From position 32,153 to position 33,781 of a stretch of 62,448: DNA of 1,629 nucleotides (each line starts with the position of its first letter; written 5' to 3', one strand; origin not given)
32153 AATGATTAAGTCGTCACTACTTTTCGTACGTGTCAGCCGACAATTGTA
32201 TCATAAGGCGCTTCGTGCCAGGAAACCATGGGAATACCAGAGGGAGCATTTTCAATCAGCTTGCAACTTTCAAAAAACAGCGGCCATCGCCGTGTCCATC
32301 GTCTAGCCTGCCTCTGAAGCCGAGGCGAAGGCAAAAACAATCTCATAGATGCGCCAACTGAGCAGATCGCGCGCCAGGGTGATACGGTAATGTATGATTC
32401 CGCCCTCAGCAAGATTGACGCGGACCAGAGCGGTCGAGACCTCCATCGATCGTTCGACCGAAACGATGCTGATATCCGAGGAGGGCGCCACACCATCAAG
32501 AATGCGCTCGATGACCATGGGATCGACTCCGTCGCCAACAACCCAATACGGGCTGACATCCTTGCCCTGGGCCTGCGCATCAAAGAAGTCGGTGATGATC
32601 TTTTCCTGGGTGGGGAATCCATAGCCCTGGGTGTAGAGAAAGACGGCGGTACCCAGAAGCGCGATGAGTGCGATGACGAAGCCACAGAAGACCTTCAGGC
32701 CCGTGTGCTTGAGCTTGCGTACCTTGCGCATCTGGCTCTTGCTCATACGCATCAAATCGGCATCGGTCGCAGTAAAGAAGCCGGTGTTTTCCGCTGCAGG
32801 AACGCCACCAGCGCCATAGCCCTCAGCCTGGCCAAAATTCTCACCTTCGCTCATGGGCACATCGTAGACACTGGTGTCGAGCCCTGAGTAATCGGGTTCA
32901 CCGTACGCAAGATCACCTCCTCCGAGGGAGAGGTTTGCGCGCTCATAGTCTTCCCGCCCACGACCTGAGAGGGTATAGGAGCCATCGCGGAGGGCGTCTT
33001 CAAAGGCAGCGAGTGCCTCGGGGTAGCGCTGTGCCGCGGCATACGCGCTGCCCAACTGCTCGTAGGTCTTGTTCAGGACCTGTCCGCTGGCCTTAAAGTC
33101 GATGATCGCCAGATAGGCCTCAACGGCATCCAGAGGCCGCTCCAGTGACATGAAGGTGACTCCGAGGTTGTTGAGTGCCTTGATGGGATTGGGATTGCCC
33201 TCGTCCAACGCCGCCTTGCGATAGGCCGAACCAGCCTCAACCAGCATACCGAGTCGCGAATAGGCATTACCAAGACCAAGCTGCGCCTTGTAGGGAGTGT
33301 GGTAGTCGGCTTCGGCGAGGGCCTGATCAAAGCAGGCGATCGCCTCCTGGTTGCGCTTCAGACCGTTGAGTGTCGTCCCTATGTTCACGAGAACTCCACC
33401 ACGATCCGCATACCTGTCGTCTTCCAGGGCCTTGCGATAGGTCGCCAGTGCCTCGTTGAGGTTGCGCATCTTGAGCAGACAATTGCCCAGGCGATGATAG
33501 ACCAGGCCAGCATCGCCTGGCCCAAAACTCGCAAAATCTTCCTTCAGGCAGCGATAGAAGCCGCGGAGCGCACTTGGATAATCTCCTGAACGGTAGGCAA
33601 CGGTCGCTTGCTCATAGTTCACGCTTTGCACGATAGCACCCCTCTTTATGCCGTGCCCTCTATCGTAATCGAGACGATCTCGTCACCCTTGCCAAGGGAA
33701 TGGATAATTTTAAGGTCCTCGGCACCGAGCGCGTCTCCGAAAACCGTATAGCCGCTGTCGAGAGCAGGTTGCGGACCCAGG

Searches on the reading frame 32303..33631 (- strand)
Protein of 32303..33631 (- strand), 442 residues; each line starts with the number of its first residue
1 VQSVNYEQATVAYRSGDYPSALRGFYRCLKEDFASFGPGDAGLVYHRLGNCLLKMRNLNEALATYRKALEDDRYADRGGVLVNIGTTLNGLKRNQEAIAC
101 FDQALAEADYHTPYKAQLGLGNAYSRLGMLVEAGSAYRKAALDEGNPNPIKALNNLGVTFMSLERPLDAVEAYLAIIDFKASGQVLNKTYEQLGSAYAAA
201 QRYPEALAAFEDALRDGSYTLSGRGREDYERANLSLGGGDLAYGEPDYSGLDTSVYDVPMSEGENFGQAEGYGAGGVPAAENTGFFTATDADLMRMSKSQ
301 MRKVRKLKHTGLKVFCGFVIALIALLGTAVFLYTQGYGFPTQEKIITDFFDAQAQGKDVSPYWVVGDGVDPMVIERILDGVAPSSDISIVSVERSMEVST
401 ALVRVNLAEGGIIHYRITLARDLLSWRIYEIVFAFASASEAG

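Call 27: search_protein_families(library=pfam, proteins=[window:32303-33631:-], max_evalue=0.00001)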
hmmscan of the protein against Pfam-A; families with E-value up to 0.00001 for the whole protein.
window:32303-33631:- (442 aa): 10 families
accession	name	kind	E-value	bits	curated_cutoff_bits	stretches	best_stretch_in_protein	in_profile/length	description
PF00515.34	TPR_1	-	6.8e-23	79.9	27.8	1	44-70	3-29/34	Tetratricopeptide repeat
PF07719.23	TPR_2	-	1.9e-19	68.5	27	0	44-71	3-30/34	Tetratricopeptide repeat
PF13424.12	TPR_12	-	2.5e-18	66.5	30.1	1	5-70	6-73/77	Tetratricopeptide repeat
PF13181.12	TPR_8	-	3.8e-15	55.1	25.7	0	44-70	3-29/34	Tetratricopeptide repeat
PF13432.12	TPR_16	-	1.8e-11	44.7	32.7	0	93-147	12-65/65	Tetratricopeptide repeat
PF13176.12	TPR_7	-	9.9e-10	38.2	27.9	0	190-216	2-27/36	Tetratricopeptide repeat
PF13374.12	TPR_10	-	7.5e-09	35.8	27.5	0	189-215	4-30/42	Tetratricopeptide repeat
PF13428.12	TPR_14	-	1.9e-08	34.6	23.5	0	190-216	4-30/44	Tetratricopeptide repeat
PF14559.12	TPR_19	-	1.7e-06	28.7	25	0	13-73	2-56/68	Tetratricopeptide repeat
PF13174.12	TPR_6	-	4.6e-06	27.4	26.3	0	46-70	4-28/33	Tetratricopeptide repeat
